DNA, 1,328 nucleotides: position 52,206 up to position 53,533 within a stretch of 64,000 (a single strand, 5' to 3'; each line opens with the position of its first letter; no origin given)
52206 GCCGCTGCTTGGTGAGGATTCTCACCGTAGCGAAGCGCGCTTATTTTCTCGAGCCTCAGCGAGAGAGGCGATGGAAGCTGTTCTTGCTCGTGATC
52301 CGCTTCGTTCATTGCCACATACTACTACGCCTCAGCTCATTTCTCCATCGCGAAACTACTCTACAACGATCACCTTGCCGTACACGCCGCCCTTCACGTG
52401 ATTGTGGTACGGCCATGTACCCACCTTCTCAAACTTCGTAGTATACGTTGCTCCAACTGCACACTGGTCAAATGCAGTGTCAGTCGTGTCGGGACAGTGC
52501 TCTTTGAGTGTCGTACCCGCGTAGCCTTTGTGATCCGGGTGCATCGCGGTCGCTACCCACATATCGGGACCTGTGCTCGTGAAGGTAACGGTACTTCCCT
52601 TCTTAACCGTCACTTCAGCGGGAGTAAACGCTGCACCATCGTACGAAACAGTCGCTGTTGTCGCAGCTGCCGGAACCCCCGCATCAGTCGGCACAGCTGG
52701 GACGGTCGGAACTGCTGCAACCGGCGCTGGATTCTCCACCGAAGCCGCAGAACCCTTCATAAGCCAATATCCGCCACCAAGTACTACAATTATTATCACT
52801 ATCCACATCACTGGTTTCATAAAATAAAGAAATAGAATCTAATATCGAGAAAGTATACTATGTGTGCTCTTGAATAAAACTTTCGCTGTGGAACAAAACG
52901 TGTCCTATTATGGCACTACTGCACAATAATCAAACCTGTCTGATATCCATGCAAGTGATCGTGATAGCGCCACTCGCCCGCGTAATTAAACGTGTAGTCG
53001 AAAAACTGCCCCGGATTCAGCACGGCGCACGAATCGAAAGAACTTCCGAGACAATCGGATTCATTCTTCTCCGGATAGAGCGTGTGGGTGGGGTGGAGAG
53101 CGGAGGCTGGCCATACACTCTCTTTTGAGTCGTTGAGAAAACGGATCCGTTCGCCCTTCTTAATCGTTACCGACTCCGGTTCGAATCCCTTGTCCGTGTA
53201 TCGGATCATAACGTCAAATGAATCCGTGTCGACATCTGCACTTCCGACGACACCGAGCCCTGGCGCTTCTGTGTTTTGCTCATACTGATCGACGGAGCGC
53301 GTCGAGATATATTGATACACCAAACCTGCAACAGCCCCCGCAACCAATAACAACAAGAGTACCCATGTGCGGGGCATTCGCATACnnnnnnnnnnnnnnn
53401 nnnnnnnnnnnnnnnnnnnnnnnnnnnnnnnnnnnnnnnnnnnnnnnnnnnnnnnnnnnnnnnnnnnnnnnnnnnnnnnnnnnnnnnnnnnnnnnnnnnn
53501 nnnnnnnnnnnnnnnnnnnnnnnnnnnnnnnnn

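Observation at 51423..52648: Perfect 613-bp tandem duplication that creates a chimeric PurH-N-terminus / cupredoxin-C-terminus ORF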

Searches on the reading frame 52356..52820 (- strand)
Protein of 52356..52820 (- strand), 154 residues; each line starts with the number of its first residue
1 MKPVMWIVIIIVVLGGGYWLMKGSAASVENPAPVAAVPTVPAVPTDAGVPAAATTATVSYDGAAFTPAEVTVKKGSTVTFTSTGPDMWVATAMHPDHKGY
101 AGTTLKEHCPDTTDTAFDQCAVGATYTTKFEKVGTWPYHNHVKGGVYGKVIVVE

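Call 8: find_encoding_contigs(protein=window:52356-52820:-, flank=10000, max_places=10)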
Protein window:52356-52820:- (154 aa): 1 contig read that carries it; 1 place shown.
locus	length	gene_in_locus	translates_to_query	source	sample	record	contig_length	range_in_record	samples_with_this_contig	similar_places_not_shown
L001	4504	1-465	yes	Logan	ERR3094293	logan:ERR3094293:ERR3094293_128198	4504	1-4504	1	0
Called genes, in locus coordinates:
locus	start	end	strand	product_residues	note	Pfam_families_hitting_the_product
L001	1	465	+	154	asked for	?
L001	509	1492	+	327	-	PF01808:AICARFT_IMPCHas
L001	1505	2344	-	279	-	PF01678:DAP_epimerase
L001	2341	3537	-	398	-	PF00155:Aminotran_1_2, PF04864:Alliinase_C (weak)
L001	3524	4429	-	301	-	PF00701:DHDPS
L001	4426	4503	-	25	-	?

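Call 31: search_protein_families(library=pfam, proteins=[window:52356-52820:-], max_evalue=0.01)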
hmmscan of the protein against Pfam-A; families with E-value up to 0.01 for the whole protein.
window:52356-52820:- (154 aa): 1 family
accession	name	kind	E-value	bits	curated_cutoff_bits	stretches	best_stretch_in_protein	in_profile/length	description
PF00127.26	Copper-bind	-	0.0032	18.3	21.2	1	59-152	8-98/99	Copper binding proteins, plastocyanin/azurin family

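Call 46: predict_structure(alignment_id=A1)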
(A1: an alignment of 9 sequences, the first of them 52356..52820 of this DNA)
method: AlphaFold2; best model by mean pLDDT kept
length: 154 residues; sequences in the alignment: 9
mean_pLDDT: 64.2   pTM: 0.50
mean pLDDT of the five models: 64.2, 64.1, 61.7, 60.6, 59.6
residues with pLDDT >= 90: 6; 70-90: 61; 50-70: 36; < 50: 51
segments of 3 or more residues with pLDDT < 50: 23-48, 92-116
pLDDT, mean of each block of 10 residues (from residue 1): 68 66 46 43 45 80 88 86 70 43 46 49 74 78 73 86
secondary structure, 60 per line:
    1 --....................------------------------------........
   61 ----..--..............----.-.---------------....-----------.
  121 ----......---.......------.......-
elements in order: H3-22 E53-60 E69-82 H105-108 E125-130 E134-140 E147-153

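Call 48: fold_search(model_id=the predicted structure, library=pdb)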
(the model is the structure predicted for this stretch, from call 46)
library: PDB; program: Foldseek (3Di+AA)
matches with E <= 10: 1080; with E <= 0.001: 246
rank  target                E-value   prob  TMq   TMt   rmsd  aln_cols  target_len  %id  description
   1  2plt                  1.0e-06  1.00  0.42  0.64   7.1       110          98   25  STRUCTURE DETERMINATION OF PLASTOCYANIN FROM A CRYSTAL SPECIMEN WITH HEMIHEDRAL TWINNING FRACTION OF ONE-HALF (released 1993-10-31)
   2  1pcs                  1.6e-06  1.00  0.44  0.67   7.4       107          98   22  THE 2.15 A CRYSTAL STRUCTURE OF A TRIPLE MUTANT PLASTOCYANIN FROM THE CYANOBACTERIUM SYNECHOCYSTIS SP. PCC 6803 (released 1997-12-17)
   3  1bxu                  2.7e-06  1.00  0.45  0.74   3.8       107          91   20  OXIDIZED PLASTOCYANIN FROM SYNECHOCOCCUS SP. (released 1999-06-15)
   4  3bqv                  2.8e-06  1.00  0.43  0.62   7.8       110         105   24  Crystal Structure of the double mutant D44A D45A Plastocyanin from Phormidium laminosum (released 2009-01-06)
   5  5fc9_A                3.0e-06  1.00  0.43  0.68   6.3       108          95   14  Novel Purple Cupredoxin from Nitrosopumilus maritimus (released 2016-05-11)
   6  3cvb_A                3.0e-06  1.00  0.43  0.61   7.7       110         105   24  Regulation of Protein Function: Crystal Packing Interfaces and Conformational Dimerization (released 2008-07-08)
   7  1m9w_MODEL_1_A        3.6e-06  1.00  0.43  0.65   5.9       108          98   27  Study of electrostatic potential surface distribution using high resolution side-chain conformation determined (released 2002-08-14)
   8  1byo_A                3.6e-06  1.00  0.43  0.64   7.6       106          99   19  WILD-TYPE PLASTOCYANIN FROM SILENE (released 1999-10-15)
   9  7pcy                  4.7e-06  1.00  0.44  0.67   7.1       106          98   21  THE CRYSTAL STRUCTURE OF PLASTOCYANIN FROM A GREEN ALGA, ENTEROMORPHA PROLIFERA (released 1990-07-15)
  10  6kol                  4.7e-06  1.00  0.43  0.51   6.5       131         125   22  Crystal structure of auracyanin from photosynthetic bacterium Roseiflexus castenholzii (released 2020-01-29)
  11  1byp                  4.7e-06  1.00  0.40  0.59   7.6       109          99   22  E43K,D44K DOUBLE MUTANT PLASTOCYANIN FROM SILENE (released 1999-10-19)
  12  4r0o_A                5.6e-06  1.00  0.44  0.61   7.4       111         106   23  Crystal structure of PEGylated plastocyanin at 4.2 A resolution (released 2015-10-07)
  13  2w88_A                5.6e-06  1.00  0.43  0.60   7.8       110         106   24  Plastocyanin variant with N-terminal Methionine - open structure (released 2009-10-27)
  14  6hbe_A                7.2e-06  1.00  0.45  0.17   6.4       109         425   18  Cu-containing nitrite reductase (NirK) from Thermus scotoductus SA-01 (released 2019-01-23)
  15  1jxd                  7.7e-06  1.00  0.43  0.66   5.5       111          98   23  SOLUTION STRUCTURE OF REDUCED CU(I) PLASTOCYANIN FROM SYNECHOCYSTIS PCC6803 (released 2001-09-26)
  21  4hcf_B                1.3e-05  1.00  0.41  0.62   7.6       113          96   18  Crystal Structure of Uncharacterized Cupredoxin-like Domain Protein Cupredoxin_1 with Copper Bound from Bacillus anthr (released 2012-10-17)
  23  4hcf_A                1.6e-05  1.00  0.40  0.65   5.8       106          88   18  Crystal Structure of Uncharacterized Cupredoxin-like Domain Protein Cupredoxin_1 with Copper Bound from Bacillus anthr (released 2012-10-17)
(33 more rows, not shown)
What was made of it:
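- On Cupredoxin fold: The AF2 model (mean pLDDT 64; core blocks 70-88, call 46) gives Foldseek PDB hits to plastocyanins, amicyanin, pseudoazurin and Cupredoxin_1 4hcf at E of about 1e-6 to 1e-5 (call 48).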

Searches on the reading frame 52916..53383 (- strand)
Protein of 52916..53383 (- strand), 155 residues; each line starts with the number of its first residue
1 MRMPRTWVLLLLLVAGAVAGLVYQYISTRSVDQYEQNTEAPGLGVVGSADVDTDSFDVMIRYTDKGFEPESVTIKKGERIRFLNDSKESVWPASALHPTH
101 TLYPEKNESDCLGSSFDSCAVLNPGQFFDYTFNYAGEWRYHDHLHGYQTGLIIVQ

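Call 15: find_encoding_contigs(protein=window:52916-53383:-, flank=10000, max_places=10)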
Protein window:52916-53383:- (155 aa): 4 contigs read that carry it; 4 places shown.
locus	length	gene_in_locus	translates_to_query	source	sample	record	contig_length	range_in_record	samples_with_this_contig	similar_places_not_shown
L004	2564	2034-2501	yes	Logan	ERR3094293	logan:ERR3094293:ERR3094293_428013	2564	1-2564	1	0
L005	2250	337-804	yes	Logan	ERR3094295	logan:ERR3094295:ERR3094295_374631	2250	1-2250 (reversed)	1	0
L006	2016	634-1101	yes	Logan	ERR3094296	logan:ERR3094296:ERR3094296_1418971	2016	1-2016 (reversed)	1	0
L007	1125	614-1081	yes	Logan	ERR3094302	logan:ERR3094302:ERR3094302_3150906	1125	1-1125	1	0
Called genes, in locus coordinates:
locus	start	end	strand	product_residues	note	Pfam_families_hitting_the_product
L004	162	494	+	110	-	-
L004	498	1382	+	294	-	PF00215:OMPdecase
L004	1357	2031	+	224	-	PF00156:Pribosyltran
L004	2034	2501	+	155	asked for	PF13473:Cupredoxin_1 (weak)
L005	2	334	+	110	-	?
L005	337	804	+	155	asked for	PF13473:Cupredoxin_1 (weak)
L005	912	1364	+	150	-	-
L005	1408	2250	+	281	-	?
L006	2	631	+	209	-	?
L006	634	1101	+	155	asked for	PF13473:Cupredoxin_1 (weak)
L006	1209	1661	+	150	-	-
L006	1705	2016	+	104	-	?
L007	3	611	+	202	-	?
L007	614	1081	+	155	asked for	PF13473:Cupredoxin_1 (weak)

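Call 31: search_protein_families(library=pfam, proteins=[window:52916-53383:-], max_evalue=0.01)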
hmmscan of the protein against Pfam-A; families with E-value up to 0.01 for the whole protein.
window:52916-53383:- (155 aa): 1 family
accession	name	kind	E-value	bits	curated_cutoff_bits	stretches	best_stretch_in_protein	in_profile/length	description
PF13473.12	Cupredoxin_1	-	4.9e-06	27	27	1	53-154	18-104/104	Cupredoxin-like domain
